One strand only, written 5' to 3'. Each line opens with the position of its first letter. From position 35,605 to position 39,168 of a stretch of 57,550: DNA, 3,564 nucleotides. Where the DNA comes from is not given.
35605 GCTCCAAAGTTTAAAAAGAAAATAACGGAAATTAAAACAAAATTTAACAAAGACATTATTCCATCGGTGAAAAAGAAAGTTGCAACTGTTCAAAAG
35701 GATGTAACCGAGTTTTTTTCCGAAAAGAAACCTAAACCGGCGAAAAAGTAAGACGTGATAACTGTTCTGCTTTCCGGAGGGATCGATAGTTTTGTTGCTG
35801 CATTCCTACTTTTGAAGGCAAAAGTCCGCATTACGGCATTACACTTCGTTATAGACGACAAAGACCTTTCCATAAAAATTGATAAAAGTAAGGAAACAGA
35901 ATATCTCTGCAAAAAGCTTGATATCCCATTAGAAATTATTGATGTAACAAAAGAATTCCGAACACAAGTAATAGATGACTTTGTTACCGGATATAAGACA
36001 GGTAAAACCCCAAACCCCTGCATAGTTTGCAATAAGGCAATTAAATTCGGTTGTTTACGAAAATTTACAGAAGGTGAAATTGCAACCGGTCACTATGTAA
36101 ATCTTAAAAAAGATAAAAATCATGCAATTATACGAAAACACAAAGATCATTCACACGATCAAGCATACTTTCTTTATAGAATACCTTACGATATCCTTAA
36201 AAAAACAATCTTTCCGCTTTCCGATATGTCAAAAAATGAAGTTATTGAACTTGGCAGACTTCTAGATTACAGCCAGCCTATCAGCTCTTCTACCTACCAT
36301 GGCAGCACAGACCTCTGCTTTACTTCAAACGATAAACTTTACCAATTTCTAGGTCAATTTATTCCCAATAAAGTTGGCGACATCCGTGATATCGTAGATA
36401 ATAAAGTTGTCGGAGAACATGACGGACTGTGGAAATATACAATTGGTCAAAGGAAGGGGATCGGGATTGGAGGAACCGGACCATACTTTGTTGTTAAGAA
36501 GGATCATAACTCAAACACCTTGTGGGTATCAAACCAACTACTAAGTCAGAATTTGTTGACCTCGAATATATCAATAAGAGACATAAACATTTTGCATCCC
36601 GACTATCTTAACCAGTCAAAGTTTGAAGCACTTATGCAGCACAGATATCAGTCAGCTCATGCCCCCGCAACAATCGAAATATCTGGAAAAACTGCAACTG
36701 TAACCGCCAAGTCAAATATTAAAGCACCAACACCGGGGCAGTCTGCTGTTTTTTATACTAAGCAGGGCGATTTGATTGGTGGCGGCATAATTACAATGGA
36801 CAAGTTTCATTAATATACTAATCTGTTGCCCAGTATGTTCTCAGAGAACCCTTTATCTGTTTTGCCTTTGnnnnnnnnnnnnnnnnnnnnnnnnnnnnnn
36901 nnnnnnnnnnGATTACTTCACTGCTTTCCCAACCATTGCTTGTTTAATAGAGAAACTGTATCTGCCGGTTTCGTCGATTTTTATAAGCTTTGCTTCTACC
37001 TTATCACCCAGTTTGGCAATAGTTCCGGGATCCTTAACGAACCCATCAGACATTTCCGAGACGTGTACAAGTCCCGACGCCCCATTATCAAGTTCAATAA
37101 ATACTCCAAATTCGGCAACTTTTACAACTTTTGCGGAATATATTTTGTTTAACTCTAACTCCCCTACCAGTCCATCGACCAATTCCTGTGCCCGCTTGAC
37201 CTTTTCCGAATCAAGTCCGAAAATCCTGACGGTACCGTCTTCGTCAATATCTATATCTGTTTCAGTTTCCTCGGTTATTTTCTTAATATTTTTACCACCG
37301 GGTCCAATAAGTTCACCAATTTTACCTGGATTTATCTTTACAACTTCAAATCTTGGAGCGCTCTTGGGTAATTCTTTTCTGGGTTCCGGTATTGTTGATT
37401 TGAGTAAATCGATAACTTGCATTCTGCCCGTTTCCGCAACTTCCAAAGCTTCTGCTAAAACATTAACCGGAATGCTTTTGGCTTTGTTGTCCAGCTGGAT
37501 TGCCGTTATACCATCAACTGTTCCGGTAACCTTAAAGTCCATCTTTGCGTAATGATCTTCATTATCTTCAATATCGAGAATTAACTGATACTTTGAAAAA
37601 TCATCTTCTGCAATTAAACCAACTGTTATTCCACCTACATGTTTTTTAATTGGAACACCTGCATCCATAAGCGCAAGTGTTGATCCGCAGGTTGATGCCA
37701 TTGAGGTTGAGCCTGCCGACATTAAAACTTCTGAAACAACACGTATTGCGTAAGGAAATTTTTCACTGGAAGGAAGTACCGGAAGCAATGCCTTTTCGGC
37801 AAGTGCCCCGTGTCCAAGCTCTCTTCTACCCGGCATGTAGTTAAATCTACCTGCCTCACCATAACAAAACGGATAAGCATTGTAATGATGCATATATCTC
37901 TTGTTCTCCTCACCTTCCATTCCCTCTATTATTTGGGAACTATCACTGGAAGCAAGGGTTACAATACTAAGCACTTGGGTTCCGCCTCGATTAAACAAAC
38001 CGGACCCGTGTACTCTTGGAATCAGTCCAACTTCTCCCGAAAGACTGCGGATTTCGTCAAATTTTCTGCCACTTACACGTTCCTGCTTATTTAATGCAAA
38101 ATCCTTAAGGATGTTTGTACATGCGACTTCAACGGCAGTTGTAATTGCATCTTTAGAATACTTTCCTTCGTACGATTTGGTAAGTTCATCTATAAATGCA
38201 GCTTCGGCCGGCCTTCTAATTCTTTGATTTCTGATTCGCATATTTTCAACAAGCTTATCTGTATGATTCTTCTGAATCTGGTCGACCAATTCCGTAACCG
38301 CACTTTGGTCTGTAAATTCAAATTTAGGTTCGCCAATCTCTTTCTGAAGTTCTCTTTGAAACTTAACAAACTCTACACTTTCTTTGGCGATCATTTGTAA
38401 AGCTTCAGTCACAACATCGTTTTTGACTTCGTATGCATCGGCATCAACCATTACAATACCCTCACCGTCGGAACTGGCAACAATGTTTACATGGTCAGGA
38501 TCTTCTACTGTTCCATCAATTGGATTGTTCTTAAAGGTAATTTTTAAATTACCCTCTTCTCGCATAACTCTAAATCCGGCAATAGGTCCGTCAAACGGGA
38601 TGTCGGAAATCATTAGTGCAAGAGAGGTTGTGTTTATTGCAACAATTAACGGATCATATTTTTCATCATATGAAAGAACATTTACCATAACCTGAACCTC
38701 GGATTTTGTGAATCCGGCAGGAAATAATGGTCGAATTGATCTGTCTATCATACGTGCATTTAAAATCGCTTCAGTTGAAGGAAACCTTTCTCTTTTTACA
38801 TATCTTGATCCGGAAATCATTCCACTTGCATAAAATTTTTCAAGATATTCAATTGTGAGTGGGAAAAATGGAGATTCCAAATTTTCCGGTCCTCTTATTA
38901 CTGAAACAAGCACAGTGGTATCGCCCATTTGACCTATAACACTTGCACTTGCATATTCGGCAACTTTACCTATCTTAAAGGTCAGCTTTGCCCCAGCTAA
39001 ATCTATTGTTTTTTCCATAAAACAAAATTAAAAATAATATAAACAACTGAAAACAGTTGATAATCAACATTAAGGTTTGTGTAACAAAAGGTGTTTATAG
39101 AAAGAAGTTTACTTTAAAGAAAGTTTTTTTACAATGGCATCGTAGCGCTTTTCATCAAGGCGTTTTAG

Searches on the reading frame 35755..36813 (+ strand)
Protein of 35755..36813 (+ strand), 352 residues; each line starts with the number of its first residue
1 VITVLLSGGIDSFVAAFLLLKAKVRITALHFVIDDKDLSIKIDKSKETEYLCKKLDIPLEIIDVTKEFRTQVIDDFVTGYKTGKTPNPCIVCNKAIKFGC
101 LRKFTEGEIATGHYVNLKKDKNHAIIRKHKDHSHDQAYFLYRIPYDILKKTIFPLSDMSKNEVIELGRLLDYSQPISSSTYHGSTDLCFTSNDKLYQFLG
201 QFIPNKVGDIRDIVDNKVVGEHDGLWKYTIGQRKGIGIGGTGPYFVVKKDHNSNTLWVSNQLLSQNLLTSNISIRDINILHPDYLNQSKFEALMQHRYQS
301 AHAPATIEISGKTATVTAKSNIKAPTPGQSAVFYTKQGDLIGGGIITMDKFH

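Call 59: search_protein_families(library=pfam, proteins=[window:35755-36813:+], max_evalue=0.00001)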
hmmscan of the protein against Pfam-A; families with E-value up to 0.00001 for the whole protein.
window:35755-36813:+ (352 aa): 5 families
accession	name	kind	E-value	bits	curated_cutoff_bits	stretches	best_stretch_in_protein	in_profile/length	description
PF03054.22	tRNA_Me_trans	-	4.3e-46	157.6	20.6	1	2-190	3-200/202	tRNA methyl transferase HUP domain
PF20259.3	tRNA_Me_trans_M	-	4e-23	81.2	27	1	197-259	2-65/66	tRNA methyl transferase PRC-barrel domain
PF20258.4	tRNA_Me_trans_C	-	9.4e-11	42.3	20.6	1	274-346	6-77/77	Aminomethyltransferase beta-barrel domain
PF06508.19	QueC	-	6.6e-08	32.7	22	0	3-65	3-61/210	Queuosine biosynthesis protein QueC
PF02568.20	ThiI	-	7.2e-06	26.2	20.5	0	4-54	8-58/197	Thiamine biosynthesis protein (ThiI)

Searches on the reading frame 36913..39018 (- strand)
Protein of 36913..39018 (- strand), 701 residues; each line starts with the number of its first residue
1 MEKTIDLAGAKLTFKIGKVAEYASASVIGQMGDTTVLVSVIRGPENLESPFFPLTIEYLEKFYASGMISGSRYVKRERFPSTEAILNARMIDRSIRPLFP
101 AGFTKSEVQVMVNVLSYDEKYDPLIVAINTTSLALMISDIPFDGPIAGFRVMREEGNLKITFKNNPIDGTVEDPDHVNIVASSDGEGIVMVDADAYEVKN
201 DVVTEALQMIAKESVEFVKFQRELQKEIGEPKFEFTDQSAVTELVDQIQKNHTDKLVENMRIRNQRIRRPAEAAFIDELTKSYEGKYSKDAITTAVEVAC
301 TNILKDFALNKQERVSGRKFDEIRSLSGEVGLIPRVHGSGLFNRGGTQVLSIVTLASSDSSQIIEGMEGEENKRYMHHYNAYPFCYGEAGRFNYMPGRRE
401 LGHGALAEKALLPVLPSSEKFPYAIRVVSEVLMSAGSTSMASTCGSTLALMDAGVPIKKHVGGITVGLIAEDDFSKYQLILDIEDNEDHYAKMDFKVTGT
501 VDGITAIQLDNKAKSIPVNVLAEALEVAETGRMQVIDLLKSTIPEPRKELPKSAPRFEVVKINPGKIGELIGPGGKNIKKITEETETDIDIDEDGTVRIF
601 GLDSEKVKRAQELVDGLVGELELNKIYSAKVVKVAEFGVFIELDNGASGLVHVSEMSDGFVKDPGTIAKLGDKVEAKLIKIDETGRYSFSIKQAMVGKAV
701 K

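Call 59: search_protein_families(library=pfam, proteins=[window:36913-39018:-], max_evalue=0.00001)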
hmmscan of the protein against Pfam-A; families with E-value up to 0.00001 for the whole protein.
window:36913-39018:- (701 aa): 4 families
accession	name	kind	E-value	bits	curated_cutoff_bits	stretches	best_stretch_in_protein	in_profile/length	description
PF01138.27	RNase_PH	-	1.1e-46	158.9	25.5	2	12-141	5-130/130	3' exoribonuclease family, domain 1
PF00575.29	S1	-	4.2e-16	59.5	22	1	621-692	2-74/74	S1 RNA binding domain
PF00013.35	KH_1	-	5.1e-13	49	21.5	1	559-614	3-64/66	KH domain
PF03725.20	RNase_PH_C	-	4.5e-06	27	20.8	0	461-530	3-66/67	3' exoribonuclease family, domain 2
